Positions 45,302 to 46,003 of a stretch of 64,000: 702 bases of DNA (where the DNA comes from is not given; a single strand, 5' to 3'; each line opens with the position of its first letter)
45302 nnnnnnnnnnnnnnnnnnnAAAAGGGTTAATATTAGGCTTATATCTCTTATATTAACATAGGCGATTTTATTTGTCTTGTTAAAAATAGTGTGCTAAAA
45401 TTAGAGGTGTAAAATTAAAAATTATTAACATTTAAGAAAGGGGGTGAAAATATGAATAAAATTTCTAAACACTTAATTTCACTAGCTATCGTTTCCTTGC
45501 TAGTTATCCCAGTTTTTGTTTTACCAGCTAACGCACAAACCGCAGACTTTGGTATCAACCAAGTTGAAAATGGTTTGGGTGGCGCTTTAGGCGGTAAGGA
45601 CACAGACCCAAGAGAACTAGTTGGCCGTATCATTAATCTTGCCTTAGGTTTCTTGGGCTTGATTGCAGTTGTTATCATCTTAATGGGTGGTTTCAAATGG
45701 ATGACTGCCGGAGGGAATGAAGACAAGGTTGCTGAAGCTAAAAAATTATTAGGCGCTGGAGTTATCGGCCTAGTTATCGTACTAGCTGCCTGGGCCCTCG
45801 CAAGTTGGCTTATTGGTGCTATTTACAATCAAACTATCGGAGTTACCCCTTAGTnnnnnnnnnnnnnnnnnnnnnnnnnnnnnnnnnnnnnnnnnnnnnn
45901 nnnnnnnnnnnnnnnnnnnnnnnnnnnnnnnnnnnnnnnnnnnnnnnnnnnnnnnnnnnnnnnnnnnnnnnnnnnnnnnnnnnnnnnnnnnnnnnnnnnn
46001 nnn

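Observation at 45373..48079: Tandem array of six VirB2/TrbC-like pilin paralogs with hypervariable exposed segments and no secretion machinery nearby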

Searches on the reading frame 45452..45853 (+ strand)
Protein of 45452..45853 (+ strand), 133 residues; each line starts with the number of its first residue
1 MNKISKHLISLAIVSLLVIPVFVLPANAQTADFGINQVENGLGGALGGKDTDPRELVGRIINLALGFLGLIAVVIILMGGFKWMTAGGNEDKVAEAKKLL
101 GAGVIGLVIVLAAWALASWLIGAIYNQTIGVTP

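Call 3: search_protein_families(library=pfam, proteins=[window:45452-45853:+], max_evalue=1)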
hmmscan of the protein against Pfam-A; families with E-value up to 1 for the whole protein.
window:45452-45853:+ (133 aa): 6 families
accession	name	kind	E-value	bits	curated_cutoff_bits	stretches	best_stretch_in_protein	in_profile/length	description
PF18895.5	T4SS_pilin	-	3.2e-12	46.8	26.6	1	55-120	7-71/71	Type IV secretion system pilin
PF04956.18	TrbC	-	0.00012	22.7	27.9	1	1-120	1-98/98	TrbC/VIRB2 pilin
PF05987.18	DUF898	-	0.018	14.6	28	1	24-124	150-249/336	Bacterial protein of unknown function (DUF898)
PF09534.15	Trp_oprn_chp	-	0.055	13.8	29.6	1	68-121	4-58/180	Tryptophan-associated transmembrane protein (Trp_oprn_chp)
PF02548.21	Pantoate_transf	-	0.22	11.4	28.7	1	65-131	134-202/259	Ketopantoate hydroxymethyltransferase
PF04746.17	DUF575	-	0.4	11.4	25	1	54-93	6-45/101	Protein of unknown function (DUF575)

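Call 4: search_protein_families(library=ncbifam, proteins=[window:45452-45853:+], max_evalue=1)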
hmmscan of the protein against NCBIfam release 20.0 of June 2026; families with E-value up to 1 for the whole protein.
window:45452-45853:+ (133 aa): 2 families
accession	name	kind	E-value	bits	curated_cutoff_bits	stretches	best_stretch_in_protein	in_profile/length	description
NF045849.1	ICE_MMCAP2_0565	equivalog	4.7e-07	29.4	40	1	59-124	15-80/80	Mbov_0395 family pilin-like conjugal transfer protein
NF001452.0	PRK00311.1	subfamily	0.076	12.3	272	1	65-131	137-205/267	3-methyl-2-oxobutanoate hydroxymethyltransferase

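Call 12: find_encoding_contigs(protein=window:45452-45853:+, flank=10000, max_places=6)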
Protein window:45452-45853:+ (133 aa): 1 contig read that carries it; 1 place shown.
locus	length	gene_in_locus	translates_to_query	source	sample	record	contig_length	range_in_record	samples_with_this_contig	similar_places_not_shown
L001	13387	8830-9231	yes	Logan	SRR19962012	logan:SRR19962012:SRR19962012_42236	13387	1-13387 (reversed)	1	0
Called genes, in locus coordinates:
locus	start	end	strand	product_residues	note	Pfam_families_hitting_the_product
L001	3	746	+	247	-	?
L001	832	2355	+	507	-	PF05362:Lon_C (weak), PF13541:ChlI, PF01078:Mg_chelatase, PF07728:AAA_5 (weak), PF00493:MCM (weak), PF13335:Mg_chelatase_C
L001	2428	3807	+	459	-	PF01547:SBP_bac_1, PF13416:SBP_bac_8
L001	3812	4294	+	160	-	PF18895:T4SS_pilin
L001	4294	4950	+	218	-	PF01381:HTH_3 (faint), PF12844:HTH_19 (weak), PF13413:HTH_25, PF09136:Glucodextran_B (weak)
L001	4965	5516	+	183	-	PF01209:Ubie_methyltran, PF05175:MTS (weak), PF13847:Methyltransf_31, PF08241:Methyltransf_11, PF08242:Methyltransf_12 (weak), PF13649:Methyltransf_25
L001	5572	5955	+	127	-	-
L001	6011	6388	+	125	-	PF02021:UPF0102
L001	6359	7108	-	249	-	PF00535:Glycos_transf_2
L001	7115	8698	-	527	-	-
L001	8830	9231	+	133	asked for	PF18895:T4SS_pilin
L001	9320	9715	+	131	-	PF18895:T4SS_pilin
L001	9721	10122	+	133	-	PF18895:T4SS_pilin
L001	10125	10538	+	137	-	-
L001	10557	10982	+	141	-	PF18895:T4SS_pilin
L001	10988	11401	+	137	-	PF18895:T4SS_pilin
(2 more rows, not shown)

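Call 13: find_homologous_proteins(query=A1, max_evalue=0.001)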
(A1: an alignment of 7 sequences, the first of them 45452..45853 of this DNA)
Query A1 (7 sequences) (133 aa, profile of the alignment): 2234 proteins with E <= 0.001 among 8000 candidates; the best 120 are listed.
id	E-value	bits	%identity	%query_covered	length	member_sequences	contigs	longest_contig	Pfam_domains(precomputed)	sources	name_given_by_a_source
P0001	9.9e-54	199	36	93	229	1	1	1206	PF18895.6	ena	-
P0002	1.9e-52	195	34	98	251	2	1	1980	PF18895.6,PF02322.21,PF27259.1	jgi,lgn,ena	-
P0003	2.4e-52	194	33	96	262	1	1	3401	PF18895.6,PF27259.1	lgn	-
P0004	8.0e-52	193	41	90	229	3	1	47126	PF18895.6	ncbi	-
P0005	1.3e-51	192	48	74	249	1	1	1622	PF18895.6,PF27259.1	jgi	-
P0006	1.5e-49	185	35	89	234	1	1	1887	PF18895.6,PF04956.19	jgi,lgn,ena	-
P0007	4.3e-45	171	46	65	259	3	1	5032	PF18895.6,PF05987.19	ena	-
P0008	2.1e-39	153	34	92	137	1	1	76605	-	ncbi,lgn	-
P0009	1.7e-38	150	37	92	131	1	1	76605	PF18895.6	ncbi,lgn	-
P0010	2.6e-36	143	100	100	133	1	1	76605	PF18895.6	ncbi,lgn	-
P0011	1.3e-34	137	68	98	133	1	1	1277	PF18895.6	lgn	-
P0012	1.9e-34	137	66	99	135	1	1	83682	PF18895.6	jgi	-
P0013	6.4e-34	135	67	95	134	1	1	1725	PF18895.6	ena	-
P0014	4.6e-33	132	64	97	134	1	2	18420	PF18895.6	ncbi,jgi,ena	-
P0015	6.8e-33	131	35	52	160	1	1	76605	PF18895.6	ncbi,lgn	-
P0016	8.3e-33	131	73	96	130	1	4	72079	PF18895.6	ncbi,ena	-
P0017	8.7e-33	131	66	93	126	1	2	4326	PF18895.6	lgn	-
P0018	9.3e-33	131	69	96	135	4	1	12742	PF18895.6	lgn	-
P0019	1.2e-32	131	69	96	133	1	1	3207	PF18895.6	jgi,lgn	-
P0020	1.2e-32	131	33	90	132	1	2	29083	PF18895.6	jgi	jgi:amino acid transporter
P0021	1.3e-32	131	66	95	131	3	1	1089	PF18895.6,PF04956.19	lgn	-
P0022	1.4e-32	130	72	98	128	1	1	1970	PF18895.6,PF04956.19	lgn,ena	-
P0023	2.1e-32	130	70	95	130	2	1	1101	PF18895.6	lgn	-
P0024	2.2e-32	130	67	93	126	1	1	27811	PF18895.6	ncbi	-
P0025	2.6e-32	130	68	98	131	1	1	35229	PF18895.6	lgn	-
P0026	2.8e-32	129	30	85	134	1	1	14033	PF18895.6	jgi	-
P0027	2.8e-32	129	66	98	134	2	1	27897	PF18895.6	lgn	-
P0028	3.0e-32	129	65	87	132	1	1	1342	PF18895.6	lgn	-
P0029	3.4e-32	129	64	98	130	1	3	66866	PF18895.6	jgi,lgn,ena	-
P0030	3.5e-32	129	77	98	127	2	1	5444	PF18895.6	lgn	-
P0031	3.6e-32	129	32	92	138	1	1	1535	PF18895.6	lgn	-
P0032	4.7e-32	129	68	95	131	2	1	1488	PF18895.6,PF04956.19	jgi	jgi:type IV secretory pathway VirB2 component (pilin)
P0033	4.8e-32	129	68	95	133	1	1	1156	PF18895.6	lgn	-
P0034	4.9e-32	129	67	96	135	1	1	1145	PF18895.6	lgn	-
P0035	5.9e-32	128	62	98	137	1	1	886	PF18895.6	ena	-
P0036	6.4e-32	128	77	98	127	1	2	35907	PF18895.6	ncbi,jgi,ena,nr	ncbi:MAG TPA: hypothetical protein VFD16_01430 [Candidatus Saccharimonadales bacterium]|nr:hypotheti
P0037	6.8e-32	128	80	98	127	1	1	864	PF18895.6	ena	-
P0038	6.8e-32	128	81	98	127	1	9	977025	PF18895.6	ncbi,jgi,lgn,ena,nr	ncbi:MAG: hypothetical protein HY931_03680 [Candidatus Falkowbacteria bacterium]|jgi:hypothetical pr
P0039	6.9e-32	128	66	98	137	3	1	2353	PF18895.6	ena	-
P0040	6.9e-32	128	66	98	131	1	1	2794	PF18895.6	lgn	-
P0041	6.9e-32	128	65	98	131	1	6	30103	PF18895.6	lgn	-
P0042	7.2e-32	128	64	98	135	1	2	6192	PF18895.6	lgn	-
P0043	7.8e-32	128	76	98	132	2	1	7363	PF18895.6,PF05987.19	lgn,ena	-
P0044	8.2e-32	128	78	98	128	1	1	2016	PF18895.6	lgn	-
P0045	8.4e-32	128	70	99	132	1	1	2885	PF18895.6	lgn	-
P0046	8.6e-32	128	71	98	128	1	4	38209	PF18895.6,PF04956.19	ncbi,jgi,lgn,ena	-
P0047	9.1e-32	128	67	93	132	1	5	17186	PF18895.6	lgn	-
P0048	1.0e-31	128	31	85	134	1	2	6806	PF18895.6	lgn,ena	-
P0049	1.1e-31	128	68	96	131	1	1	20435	PF18895.6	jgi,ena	-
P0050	1.1e-31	128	71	98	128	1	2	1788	PF18895.6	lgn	-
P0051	1.1e-31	128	65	98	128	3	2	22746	PF18895.6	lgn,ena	-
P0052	1.1e-31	128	81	98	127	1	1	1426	PF18895.6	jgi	jgi:Zn-dependent protease with chaperone function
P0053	1.1e-31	128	68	97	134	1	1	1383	PF18895.6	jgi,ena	-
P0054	1.2e-31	127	67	93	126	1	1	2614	PF18895.6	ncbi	-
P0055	1.2e-31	127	63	93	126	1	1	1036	PF18895.6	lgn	-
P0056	1.3e-31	127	67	93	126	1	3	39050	PF18895.6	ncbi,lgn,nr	ncbi:MAG: pilin [Candidatus Falkowbacteria bacterium]|nr:pilin [Candidatus Falkowbacteria bacterium]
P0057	1.3e-31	127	66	96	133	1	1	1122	PF18895.6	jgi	jgi:hypothetical protein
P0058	1.3e-31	127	67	95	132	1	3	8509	PF18895.6,PF04956.19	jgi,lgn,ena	-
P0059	1.4e-31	127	62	98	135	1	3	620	PF18895.6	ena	-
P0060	1.4e-31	127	68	96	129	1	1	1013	PF18895.6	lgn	-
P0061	1.4e-31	127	67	98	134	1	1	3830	PF18895.6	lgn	-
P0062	1.5e-31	127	65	93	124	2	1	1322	PF18895.6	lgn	-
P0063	1.6e-31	127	65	95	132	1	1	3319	PF18895.6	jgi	jgi:hypothetical protein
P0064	1.8e-31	127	70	96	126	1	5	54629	PF18895.6,PF04956.19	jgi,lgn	-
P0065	1.8e-31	127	65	98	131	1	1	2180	PF18895.6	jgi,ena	-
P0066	1.9e-31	127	65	99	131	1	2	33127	PF18895.6,PF04956.19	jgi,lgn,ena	jgi:hypothetical protein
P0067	2.0e-31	127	64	98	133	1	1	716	PF18895.6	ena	-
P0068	2.3e-31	127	66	98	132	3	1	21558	PF18895.6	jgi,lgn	jgi:hypothetical protein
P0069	2.4e-31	126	71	96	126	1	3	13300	PF18895.6,PF04956.19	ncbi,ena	-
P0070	2.4e-31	126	67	98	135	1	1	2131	PF18895.6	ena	-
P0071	2.4e-31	126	71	98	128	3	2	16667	PF18895.6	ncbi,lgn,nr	ncbi:hypothetical protein EOL99_02545 [Candidatus Falkowbacteria bacterium]|nr:hypothetical protein 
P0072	2.5e-31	126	64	99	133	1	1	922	PF18895.6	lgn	-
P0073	2.5e-31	126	66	98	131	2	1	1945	PF18895.6,PF04956.19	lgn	-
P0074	2.5e-31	126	72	98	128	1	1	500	PF18895.6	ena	-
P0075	2.6e-31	126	66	98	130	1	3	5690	PF18895.6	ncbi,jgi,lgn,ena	ncbi:MAG: pilin [Patescibacteria group bacterium]|jgi:hypothetical protein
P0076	2.6e-31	126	78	98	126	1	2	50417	PF18895.6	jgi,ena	jgi:hypothetical protein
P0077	2.7e-31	126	77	96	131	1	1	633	PF18895.6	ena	-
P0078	2.8e-31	126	67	98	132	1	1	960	PF18895.6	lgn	-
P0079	2.9e-31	126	63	98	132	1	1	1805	PF18895.6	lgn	-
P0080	2.9e-31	126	66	96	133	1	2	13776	PF18895.6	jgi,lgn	-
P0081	2.9e-31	126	66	95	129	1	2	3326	PF18895.6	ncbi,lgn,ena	-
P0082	3.1e-31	126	66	93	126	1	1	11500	PF18895.6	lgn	-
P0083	3.8e-31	126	66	96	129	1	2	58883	PF18895.6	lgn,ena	-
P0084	3.9e-31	126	63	96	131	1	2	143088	PF18895.6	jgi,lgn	jgi:TRAP-type C4-dicarboxylate transport system permease small subunit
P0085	4.0e-31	126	64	93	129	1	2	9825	PF18895.6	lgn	-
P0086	4.0e-31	126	64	98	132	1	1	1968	PF18895.6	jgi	jgi:hypothetical protein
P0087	4.6e-31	126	71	98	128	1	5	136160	PF18895.6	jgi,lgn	jgi:hypothetical protein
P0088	4.9e-31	125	64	98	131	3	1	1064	PF18895.6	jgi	jgi:hypothetical protein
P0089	5.2e-31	125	65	96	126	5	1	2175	PF18895.6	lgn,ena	-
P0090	5.3e-31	125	37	80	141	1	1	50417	PF18895.6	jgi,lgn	jgi:type IV secretory pathway VirB2 component (pilin)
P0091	5.7e-31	125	68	98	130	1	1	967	PF18895.6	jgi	jgi:hypothetical protein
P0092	5.7e-31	125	37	94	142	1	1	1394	PF18895.6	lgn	-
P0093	5.9e-31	125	72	98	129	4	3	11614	PF18895.6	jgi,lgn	jgi:hypothetical protein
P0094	6.5e-31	125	32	86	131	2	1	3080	PF18895.6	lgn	-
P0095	6.7e-31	125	65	93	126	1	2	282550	PF18895.6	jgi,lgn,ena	-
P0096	6.9e-31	125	66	93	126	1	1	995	PF18895.6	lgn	-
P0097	6.9e-31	125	66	98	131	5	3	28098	PF18895.6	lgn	-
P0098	7.0e-31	125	39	80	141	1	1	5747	PF18895.6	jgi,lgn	jgi:hypothetical protein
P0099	7.2e-31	125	72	98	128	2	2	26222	PF18895.6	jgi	jgi:Zn-dependent protease with chaperone function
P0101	7.5e-31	125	68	95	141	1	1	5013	PF18895.6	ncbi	-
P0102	7.6e-31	125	68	98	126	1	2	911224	PF18895.6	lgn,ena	-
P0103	7.7e-31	125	70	98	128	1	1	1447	PF18895.6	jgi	jgi:hypothetical protein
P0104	8.4e-31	125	64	97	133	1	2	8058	PF18895.6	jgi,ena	-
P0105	8.5e-31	125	38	90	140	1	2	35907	PF18895.6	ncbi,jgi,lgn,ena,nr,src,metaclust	ncbi:MAG TPA: hypothetical protein VFD16_01455 [Candidatus Saccharimonadales bacterium]|nr:hypotheti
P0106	8.7e-31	125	64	93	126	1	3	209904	PF18895.6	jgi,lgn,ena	-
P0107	8.9e-31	125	69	98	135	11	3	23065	PF18895.6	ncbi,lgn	-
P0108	9.4e-31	125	65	96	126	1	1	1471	PF18895.6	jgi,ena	-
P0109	1.0e-30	124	66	93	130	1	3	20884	PF18895.6,PF04956.19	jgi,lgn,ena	jgi:hypothetical protein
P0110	1.0e-30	124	69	96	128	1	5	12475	PF18895.6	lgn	-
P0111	1.1e-30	124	42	55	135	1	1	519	PF18895.6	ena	-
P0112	1.1e-30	124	50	50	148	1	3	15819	PF18895.6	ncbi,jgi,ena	-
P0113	1.1e-30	124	66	93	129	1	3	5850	PF18895.6,PF04956.19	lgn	-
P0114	1.1e-30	124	65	98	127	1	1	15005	PF18895.6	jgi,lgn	-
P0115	1.1e-30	124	60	93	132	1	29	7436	PF18895.6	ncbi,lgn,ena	-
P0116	1.1e-30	124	64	95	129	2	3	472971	PF18895.6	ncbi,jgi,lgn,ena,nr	ncbi:TPA: hypothetical protein DCZ15_04265 [Candidatus Falkowbacteria bacterium]|nr:MAG: hypothetica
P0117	1.2e-30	124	65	93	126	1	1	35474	PF18895.6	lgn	-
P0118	1.2e-30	124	64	95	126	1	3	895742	PF18895.6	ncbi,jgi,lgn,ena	ncbi:MAG: pilin [Patescibacteria group bacterium]|jgi:Zn-dependent protease with chaperone function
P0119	1.2e-30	124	65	93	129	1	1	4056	PF18895.6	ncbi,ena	-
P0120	1.3e-30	124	29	70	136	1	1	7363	PF18895.6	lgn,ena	-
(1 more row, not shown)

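Call 22: find_related_loci(query=window:45452-45853:+, collection=genome_contigs, flank=10000)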
Query window:45452-45853:+ (133 aa) in genome_contigs; peptide patterns used: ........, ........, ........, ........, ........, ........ (x = any residue, [..] = any of these).
165 stretches matched a pattern; 89 encode a relative of the query (tblastn E <= 1e-3); the best 80 are kept; 80 distinct loci.
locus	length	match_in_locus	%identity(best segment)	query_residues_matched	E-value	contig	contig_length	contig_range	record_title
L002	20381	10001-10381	81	1-130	1e-59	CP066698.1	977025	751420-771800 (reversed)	MAG: Candidatus Falkowbacteria bacterium isolate NC_groundwater_1683_Pr3_B-0.1um_40_26 chromosome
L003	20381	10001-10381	81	1-130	1e-59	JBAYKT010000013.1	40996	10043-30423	MAG: Patescibacteria group bacterium isolate SO_2016_GW1_86 scaffold01792_OW334_2016, whole genome shotgun sequence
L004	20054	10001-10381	81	1-130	1e-59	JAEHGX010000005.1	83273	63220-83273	Candidatus Falkowbacteria bacterium S5_I03 S5_I03__5, whole genome shotgun sequence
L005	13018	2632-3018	76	1-130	4e-59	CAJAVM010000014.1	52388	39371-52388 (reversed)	uncultured bacterium isolate Loc080925-6m_bin-0519 genome assembly, contig: bin-0519:14/27, whole genome shotgun sequenc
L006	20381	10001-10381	77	1-130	1e-57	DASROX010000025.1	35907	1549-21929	MAG TPA_asm: Candidatus Saccharimonadales bacterium isolate SMAG_U10279 k141_319816, whole genome shotgun sequence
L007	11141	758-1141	74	1-128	2e-57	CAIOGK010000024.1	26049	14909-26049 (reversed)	Candidatus Falkowbacteria bacterium isolate Loclat_bin-04004 genome assembly, contig: bin-04004:024/137, whole genome sh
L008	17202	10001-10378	73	1-128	2e-55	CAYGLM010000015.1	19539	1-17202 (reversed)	MAG TPA_asm: uncultured Gammaproteobacteria bacterium isolate ERP113451_co4_283 genome assembly, contig: NODE_1440_lengt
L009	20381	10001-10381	72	1-128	1e-54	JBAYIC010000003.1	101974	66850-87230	MAG: Patescibacteria group bacterium isolate SO_2016_GW1_19 scaffold00463_OW334_2016, whole genome shotgun sequence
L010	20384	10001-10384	71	1-131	5e-54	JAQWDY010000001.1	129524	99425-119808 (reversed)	MAG: Patescibacteria group bacterium isolate STF2_62 NODE_136_length_129524_cov_20.703316_Sandtown_F2, whole genome shot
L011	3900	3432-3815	68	1-130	8e-53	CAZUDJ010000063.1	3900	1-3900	MAG TPA_asm: uncultured Gammaproteobacteria bacterium isolate binchicken_co59_88 genome assembly, contig: NODE_58943_len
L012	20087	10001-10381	70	1-130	3e-52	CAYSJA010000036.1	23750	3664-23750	MAG TPA_asm: uncultured Gammaproteobacteria bacterium isolate SRP067234_co1_274 genome assembly, contig: k99_855908, who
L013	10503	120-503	67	1-130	3e-52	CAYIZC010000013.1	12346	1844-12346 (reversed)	MAG TPA_asm: uncultured Gammaproteobacteria bacterium isolate ERP122455_co1_170 genome assembly, contig: NODE_1269_lengt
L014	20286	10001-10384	63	1-129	6e-49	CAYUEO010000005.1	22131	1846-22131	MAG TPA_asm: uncultured Gammaproteobacteria bacterium isolate SRP118108_co5_465 genome assembly, contig: NODE_1988_lengt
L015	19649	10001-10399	66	1-133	1e-48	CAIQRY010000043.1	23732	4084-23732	uncultured bacterium isolate AM-lipid-02-D9_bin-0787 genome assembly, contig: bin-0787:43/68, whole genome shotgun seque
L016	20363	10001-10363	67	1-124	8e-48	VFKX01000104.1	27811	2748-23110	MAG: Candidatus Falkowbacteria bacterium isolate Bin_61_32 c_000000815158, whole genome shotgun sequence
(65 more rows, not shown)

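Call 54: search_dna_similar(query=window:45452-45853:+, collection=plasmids, mode=protein, max_evalue=0.01, max_rows=20)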
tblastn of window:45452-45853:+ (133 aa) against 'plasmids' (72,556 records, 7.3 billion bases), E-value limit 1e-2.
No match.
